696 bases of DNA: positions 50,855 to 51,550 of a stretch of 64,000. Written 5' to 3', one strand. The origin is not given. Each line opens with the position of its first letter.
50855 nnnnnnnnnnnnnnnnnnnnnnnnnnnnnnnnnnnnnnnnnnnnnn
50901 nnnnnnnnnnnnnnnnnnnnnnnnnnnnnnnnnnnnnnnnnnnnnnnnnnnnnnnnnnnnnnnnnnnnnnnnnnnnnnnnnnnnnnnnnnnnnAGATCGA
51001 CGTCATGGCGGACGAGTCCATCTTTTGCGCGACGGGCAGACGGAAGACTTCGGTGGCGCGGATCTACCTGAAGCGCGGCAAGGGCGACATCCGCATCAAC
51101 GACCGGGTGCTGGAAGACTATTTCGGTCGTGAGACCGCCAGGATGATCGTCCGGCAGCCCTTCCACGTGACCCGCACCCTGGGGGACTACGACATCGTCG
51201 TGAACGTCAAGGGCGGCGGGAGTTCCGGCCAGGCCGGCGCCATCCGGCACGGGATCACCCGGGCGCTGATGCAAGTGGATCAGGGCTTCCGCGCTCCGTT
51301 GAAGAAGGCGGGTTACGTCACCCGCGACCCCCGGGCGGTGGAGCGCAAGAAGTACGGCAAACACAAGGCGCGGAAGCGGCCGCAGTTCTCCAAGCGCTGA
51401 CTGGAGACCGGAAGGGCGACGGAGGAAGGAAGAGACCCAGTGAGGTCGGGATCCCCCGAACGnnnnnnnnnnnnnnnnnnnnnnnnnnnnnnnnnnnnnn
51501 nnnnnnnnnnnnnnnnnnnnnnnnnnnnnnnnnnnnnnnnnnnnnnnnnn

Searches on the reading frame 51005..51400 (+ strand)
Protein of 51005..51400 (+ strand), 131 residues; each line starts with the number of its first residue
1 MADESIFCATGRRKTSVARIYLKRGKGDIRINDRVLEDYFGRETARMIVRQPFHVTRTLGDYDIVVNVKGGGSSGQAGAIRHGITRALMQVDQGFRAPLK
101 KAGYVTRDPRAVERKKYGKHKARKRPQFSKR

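Call 69: find_encoding_contigs(protein=window:51005-51400:+, flank=4000, max_places=3)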
Protein window:51005-51400:+ (131 aa): 21 contigs read that carry it; 3 places shown.
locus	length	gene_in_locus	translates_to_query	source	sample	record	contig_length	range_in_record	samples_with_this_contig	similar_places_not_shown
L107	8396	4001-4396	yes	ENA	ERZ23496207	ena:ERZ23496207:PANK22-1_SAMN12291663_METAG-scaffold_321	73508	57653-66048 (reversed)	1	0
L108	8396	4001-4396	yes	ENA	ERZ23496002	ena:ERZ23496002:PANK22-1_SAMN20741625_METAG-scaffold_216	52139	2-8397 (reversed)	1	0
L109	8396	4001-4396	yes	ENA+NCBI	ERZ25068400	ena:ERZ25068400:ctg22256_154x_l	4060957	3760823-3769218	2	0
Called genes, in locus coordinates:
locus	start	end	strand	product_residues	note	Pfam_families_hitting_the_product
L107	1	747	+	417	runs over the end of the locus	PF06689:zf-C4_ClpX, PF01078:Mg_chelatase (faint), PF05496:RuvB_N (faint), PF00004:AAA, PF07724:AAA_2, PF07728:AAA_5 (weak), PF13401:AAA_22 (faint), PF10431:ClpB_D2-small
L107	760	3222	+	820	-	PF02190:LON_substr_bdg, PF00004:AAA, PF07728:AAA_5, PF22667:Lon_lid, PF05362:Lon_C, PF13541:ChlI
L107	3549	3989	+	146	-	PF00572:Ribosomal_L13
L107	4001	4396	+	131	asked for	PF00380:Ribosomal_S9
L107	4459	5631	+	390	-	PF13304:AAA_21, PF13175:AAA_15 (weak)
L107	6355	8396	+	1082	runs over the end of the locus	-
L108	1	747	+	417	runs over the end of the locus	PF06689:zf-C4_ClpX, PF01078:Mg_chelatase (faint), PF05496:RuvB_N (faint), PF00004:AAA, PF07724:AAA_2, PF07728:AAA_5 (weak), PF13401:AAA_22 (faint), PF10431:ClpB_D2-small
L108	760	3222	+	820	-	PF02190:LON_substr_bdg, PF00004:AAA, PF07728:AAA_5, PF22667:Lon_lid, PF05362:Lon_C, PF13541:ChlI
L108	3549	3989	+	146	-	PF00572:Ribosomal_L13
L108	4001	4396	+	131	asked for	PF00380:Ribosomal_S9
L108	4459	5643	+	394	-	PF13175:AAA_15 (weak), PF13304:AAA_21, PF13175:AAA_15 (weak)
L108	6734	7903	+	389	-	PF14294:DUF4372, PF01609:DDE_Tnp_1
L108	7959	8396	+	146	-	?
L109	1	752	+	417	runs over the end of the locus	PF06689:zf-C4_ClpX, PF01078:Mg_chelatase (faint), PF05496:RuvB_N (faint), PF00004:AAA, PF07724:AAA_2, PF07728:AAA_5 (weak), PF13401:AAA_22 (faint), PF10431:ClpB_D2-small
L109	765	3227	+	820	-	PF02190:LON_substr_bdg, PF00004:AAA, PF07728:AAA_5, PF22667:Lon_lid, PF05362:Lon_C, PF13541:ChlI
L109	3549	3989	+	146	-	PF00572:Ribosomal_L13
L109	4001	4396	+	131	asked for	PF00380:Ribosomal_S9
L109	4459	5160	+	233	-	PF13175:AAA_15 (weak)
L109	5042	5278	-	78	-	PF13358:DDE_3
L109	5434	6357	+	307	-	PF05598:DUF772, PF13612:DDE_Tnp_1_3 (weak), PF01609:DDE_Tnp_1, PF13359:DDE_Tnp_4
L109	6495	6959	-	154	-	-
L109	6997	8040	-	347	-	PF13384:HTH_23, PF13518:HTH_28, PF13551:HTH_29, PF13565:HTH_32, PF13358:DDE_3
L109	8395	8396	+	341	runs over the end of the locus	PF13472:Lipase_GDSL_2 (faint)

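Call 72: search_protein_families(library=pfam, proteins=[L109:5434-6357:+])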
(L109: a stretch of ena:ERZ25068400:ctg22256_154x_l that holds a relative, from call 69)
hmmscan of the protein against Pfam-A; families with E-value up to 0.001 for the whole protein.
L109:5434-6357:+ (307 aa): 4 families
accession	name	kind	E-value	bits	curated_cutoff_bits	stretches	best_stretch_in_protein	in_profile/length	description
PF01609.27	DDE_Tnp_1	-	4.9e-29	102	23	1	139-290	5-183/200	Transposase DDE domain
PF05598.16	DUF772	-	7.3e-22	77.6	23.1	1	51-126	1-74/74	Transposase domain (DUF772)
PF13359.12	DDE_Tnp_4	-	4.2e-11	43.1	24.8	1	148-288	6-138/158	DDE superfamily endonuclease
PF13612.12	DDE_Tnp_1_3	-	9.5e-06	26.1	27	1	141-230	8-97/155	Transposase DDE domain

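Call 76: find_homologous_proteins(query=L109:5434-6357:+, max_evalue=1e-30)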
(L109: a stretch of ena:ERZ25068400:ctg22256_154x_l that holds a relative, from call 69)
Query L109:5434-6357:+ (307 aa): 8000 proteins with E <= 1e-30 among 8000 candidates; the best 120 are listed.
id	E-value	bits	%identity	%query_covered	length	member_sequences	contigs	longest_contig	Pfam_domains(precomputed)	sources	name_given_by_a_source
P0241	4.8e-187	639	93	97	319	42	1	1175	PF01609.28,PF13751.13,PF05598.17,PF13612.13,PF13359.13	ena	-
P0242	1.9e-174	598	87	97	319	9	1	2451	PF01609.28,PF13751.13,PF05598.17,PF13612.13,PF13359.13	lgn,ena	-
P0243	1.1e-172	592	86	97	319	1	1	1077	PF01609.28,PF13751.13,PF05598.17,PF13612.13,PF13359.13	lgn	-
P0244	6.5e-172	589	85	97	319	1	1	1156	PF01609.28,PF13751.13,PF05598.17,PF13612.13,PF13359.13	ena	-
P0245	1.7e-171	588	85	97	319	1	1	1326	PF01609.28,PF13751.13,PF05598.17,PF13612.13,PF13359.13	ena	-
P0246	6.7e-170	583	85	98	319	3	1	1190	PF01609.28,PF13751.13,PF05598.17,PF13612.13,PF13359.13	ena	-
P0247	1.3e-146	506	71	99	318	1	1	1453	PF01609.28,PF05598.17,PF13612.13,PF13359.13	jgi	-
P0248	1.1e-145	503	71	99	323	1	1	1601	PF01609.28,PF13751.13,PF05598.17,PF13612.13,PF13359.13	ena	-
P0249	1.3e-145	503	-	-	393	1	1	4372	PF01609.28,PF13751.13,PF05598.17,PF13612.13,PF13359.13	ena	-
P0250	1.7e-145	502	71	99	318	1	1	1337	PF01609.28,PF05598.17,PF13612.13,PF13359.13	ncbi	-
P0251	1.7e-145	502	71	99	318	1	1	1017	PF01609.28,PF05598.17,PF13612.13,PF13359.13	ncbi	-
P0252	2.3e-145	502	71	99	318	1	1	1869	PF01609.28,PF05598.17,PF13612.13,PF13359.13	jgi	-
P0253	3.3e-145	502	70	99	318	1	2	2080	PF01609.28,PF05598.17,PF13612.13,PF13359.13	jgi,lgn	-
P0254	3.5e-144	498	70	99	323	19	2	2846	PF01609.28,PF13751.13,PF05598.17,PF13612.13,PF13359.13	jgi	-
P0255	3.8e-144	498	70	99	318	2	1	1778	PF01609.28,PF05598.17,PF13612.13,PF13359.13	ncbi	-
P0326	1.8e-140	486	68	99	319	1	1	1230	PF01609.28,PF13751.13,PF05598.17,PF13612.13,PF13359.13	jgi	jgi:IS5 family transposase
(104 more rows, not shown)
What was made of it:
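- JGI names relatives 66-71% identical 'IS5 family transposase' (call 76).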

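Call 77: find_encoding_contigs(protein=P0242, flank=1500, max_places=6)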
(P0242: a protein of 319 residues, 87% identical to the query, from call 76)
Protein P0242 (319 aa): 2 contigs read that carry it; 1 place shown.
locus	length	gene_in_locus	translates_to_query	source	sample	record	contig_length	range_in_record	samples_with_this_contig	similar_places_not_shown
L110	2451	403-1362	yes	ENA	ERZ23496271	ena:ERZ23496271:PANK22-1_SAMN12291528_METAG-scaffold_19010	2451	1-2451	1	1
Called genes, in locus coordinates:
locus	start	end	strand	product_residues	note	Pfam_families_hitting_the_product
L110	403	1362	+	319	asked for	PF05598:DUF772, PF01609:DDE_Tnp_1, PF13612:DDE_Tnp_1_3 (weak), PF13359:DDE_Tnp_4, PF13751:DDE_Tnp_1_6 (weak)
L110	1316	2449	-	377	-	?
